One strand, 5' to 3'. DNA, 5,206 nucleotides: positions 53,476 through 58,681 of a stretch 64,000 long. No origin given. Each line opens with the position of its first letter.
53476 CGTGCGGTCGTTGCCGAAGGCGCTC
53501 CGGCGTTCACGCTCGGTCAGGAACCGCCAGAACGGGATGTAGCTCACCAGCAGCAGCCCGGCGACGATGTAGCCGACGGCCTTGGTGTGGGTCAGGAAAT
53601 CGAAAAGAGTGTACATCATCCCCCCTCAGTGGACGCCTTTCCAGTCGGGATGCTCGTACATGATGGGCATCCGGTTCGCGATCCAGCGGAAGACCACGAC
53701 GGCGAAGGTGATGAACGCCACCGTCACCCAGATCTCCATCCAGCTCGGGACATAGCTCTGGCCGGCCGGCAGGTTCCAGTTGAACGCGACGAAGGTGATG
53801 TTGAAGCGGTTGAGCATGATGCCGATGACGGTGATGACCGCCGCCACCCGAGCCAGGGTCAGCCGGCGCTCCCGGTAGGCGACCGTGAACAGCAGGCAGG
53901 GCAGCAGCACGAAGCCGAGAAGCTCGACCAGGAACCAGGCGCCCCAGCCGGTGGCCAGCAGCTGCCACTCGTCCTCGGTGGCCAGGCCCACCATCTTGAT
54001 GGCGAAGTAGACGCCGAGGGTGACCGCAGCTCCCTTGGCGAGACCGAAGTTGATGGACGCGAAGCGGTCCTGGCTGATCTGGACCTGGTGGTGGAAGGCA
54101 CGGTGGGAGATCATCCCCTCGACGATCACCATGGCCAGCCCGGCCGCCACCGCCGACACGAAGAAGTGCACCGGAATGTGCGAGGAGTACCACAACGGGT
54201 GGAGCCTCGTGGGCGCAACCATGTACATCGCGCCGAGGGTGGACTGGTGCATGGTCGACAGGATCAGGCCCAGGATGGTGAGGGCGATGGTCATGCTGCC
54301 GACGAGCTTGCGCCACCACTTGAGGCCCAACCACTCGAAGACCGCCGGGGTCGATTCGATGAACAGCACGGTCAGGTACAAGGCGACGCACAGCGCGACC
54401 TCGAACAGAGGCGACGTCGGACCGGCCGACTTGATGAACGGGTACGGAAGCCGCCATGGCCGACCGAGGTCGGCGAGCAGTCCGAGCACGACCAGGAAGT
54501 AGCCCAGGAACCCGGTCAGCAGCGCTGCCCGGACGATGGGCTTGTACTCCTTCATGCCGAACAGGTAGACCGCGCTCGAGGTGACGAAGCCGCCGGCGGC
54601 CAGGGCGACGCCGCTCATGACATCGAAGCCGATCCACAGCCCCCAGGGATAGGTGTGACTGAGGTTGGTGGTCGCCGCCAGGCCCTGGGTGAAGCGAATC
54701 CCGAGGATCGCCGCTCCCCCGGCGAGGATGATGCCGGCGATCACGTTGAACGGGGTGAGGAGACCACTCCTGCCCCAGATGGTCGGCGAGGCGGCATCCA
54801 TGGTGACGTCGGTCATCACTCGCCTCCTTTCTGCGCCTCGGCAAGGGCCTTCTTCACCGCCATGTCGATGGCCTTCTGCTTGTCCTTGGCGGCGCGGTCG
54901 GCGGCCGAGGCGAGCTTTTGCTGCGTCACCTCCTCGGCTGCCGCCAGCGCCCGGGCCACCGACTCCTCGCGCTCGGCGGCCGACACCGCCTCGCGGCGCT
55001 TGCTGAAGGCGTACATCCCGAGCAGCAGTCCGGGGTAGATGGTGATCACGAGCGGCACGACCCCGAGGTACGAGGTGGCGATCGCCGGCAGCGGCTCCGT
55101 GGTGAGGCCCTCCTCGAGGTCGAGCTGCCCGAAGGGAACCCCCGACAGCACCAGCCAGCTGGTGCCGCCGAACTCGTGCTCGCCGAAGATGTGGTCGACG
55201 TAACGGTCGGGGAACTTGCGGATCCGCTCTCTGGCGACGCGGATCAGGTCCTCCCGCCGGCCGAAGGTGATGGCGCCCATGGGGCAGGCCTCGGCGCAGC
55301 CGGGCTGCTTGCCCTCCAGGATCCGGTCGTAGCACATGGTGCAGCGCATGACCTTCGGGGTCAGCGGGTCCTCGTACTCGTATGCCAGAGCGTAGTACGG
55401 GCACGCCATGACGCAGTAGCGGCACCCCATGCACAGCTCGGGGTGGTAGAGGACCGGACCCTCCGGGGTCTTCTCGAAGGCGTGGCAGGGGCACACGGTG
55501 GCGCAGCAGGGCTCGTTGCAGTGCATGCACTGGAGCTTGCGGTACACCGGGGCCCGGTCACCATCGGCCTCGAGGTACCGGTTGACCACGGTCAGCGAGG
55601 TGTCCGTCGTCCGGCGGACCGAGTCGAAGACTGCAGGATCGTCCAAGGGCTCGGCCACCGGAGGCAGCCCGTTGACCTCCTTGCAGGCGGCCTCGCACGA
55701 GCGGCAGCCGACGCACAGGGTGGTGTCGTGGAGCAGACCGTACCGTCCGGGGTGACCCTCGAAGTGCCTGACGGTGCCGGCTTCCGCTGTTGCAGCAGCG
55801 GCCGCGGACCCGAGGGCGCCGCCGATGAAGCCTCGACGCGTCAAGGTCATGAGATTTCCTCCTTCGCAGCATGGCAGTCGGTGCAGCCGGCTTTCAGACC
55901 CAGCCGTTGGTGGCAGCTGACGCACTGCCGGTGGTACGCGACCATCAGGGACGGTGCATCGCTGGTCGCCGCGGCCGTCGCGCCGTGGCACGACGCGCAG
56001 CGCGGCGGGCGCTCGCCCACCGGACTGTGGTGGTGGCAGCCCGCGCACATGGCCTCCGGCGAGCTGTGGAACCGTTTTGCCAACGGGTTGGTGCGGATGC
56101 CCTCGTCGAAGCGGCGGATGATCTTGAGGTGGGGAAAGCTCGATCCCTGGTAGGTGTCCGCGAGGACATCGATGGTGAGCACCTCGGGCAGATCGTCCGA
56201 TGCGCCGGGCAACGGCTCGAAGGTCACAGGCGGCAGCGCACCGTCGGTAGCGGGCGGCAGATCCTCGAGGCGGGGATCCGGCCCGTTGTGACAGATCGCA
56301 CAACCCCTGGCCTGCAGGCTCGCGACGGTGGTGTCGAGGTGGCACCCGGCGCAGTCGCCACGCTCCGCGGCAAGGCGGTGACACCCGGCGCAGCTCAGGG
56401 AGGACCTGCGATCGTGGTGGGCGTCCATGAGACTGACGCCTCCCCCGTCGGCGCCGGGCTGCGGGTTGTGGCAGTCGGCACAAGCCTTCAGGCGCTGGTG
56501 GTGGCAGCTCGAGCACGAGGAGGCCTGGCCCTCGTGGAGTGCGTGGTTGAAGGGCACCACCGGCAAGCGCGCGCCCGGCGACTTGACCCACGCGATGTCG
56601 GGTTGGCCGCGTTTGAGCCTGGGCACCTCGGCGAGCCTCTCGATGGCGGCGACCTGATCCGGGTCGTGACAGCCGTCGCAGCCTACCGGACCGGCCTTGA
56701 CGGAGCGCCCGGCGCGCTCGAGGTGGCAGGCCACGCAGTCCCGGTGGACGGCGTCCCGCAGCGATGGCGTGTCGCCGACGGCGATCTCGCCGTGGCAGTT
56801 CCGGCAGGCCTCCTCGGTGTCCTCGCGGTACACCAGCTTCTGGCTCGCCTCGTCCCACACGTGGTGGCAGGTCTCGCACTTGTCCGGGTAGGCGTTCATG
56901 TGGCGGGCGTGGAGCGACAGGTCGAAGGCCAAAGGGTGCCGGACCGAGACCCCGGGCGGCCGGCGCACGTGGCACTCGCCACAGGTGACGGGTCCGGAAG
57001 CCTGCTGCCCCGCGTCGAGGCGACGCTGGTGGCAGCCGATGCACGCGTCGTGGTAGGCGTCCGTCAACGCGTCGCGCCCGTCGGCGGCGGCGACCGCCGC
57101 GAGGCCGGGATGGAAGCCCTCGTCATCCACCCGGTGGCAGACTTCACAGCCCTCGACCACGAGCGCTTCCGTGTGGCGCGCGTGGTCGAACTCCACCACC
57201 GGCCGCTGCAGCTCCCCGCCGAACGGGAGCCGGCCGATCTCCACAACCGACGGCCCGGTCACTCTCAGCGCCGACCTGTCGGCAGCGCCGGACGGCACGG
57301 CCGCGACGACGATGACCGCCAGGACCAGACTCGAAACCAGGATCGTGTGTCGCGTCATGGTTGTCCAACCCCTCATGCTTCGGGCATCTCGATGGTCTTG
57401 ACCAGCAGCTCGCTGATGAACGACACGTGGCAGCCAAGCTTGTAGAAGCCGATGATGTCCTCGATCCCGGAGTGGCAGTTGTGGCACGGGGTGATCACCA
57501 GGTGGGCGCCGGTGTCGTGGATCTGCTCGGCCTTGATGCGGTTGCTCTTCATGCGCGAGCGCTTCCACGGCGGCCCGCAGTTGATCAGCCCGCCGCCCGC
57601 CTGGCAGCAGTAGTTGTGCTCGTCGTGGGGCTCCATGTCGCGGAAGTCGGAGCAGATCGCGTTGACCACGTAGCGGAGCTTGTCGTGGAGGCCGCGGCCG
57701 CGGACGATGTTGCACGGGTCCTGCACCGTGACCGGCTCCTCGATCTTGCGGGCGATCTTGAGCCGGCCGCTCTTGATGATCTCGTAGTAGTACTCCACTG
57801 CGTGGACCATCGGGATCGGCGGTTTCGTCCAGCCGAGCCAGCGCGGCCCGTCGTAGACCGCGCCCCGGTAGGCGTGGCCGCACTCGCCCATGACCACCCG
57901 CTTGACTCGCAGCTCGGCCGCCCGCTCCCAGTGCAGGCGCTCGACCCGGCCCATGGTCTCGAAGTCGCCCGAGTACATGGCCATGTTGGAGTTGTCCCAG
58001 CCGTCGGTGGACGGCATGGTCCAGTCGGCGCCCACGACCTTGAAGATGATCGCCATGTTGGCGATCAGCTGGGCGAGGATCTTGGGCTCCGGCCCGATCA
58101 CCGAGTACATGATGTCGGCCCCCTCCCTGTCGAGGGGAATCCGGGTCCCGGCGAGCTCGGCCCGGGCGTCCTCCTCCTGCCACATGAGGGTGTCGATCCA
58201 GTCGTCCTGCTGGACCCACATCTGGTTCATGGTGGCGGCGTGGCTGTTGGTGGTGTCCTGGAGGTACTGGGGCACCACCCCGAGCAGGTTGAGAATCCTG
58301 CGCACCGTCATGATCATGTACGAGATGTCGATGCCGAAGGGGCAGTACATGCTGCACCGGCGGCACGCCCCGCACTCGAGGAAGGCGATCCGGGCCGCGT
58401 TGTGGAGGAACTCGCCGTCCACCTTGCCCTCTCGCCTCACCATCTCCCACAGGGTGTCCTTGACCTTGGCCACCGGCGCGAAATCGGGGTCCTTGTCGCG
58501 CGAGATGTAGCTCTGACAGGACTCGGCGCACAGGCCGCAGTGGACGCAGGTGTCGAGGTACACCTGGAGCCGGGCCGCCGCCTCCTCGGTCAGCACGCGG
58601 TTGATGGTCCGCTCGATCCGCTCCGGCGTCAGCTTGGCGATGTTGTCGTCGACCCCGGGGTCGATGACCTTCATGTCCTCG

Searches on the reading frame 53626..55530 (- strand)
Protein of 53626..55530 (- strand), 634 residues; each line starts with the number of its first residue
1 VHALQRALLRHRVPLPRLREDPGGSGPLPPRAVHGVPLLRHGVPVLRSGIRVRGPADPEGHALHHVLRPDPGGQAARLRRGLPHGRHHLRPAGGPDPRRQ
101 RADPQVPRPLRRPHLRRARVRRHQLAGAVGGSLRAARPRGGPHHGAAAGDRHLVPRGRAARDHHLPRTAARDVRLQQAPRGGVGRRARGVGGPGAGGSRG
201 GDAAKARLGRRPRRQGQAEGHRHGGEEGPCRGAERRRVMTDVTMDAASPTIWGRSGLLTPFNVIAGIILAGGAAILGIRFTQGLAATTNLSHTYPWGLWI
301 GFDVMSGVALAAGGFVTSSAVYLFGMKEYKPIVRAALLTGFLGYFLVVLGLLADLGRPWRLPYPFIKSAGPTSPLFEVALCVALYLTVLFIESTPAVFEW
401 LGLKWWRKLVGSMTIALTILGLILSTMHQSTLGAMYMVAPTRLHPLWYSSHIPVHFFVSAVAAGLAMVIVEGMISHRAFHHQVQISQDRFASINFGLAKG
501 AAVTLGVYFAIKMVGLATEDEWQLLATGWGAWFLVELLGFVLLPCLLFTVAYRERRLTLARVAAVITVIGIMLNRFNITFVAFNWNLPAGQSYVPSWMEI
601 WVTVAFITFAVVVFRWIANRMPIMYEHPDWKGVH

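Call 8: search_protein_families(library=pfam, proteins=[window:53626-55530:-])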
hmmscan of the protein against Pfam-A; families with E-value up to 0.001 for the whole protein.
window:53626-55530:- (634 aa): 1 family
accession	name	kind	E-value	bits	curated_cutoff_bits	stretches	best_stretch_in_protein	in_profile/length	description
PF03916.19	NrfD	-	3.5e-16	60.2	25.8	1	289-580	4-306/313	Polysulphide reductase, NrfD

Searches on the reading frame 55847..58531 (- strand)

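Call 8: search_protein_families(library=pfam, proteins=[window:55847-58531:-])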
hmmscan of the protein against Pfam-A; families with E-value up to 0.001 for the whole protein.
window:55847-58531:- (894 aa): 3 families
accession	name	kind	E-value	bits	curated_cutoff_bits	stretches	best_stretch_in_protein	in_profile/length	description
PF02085.21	Cytochrom_CIII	-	1.6e-34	118.7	22.9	4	541-622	25-101/101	Class III cytochrome C family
PF14522.11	Cytochrome_C7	-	2.3e-08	34.2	24.8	0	446-521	1-66/67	Cytochrome c7 and related cytochrome c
PF09699.15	Paired_CXXCH_1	-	0.00088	19.4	20.6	1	544-582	1-38/41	Doubled CXXCH motif (Paired_CXXCH_1)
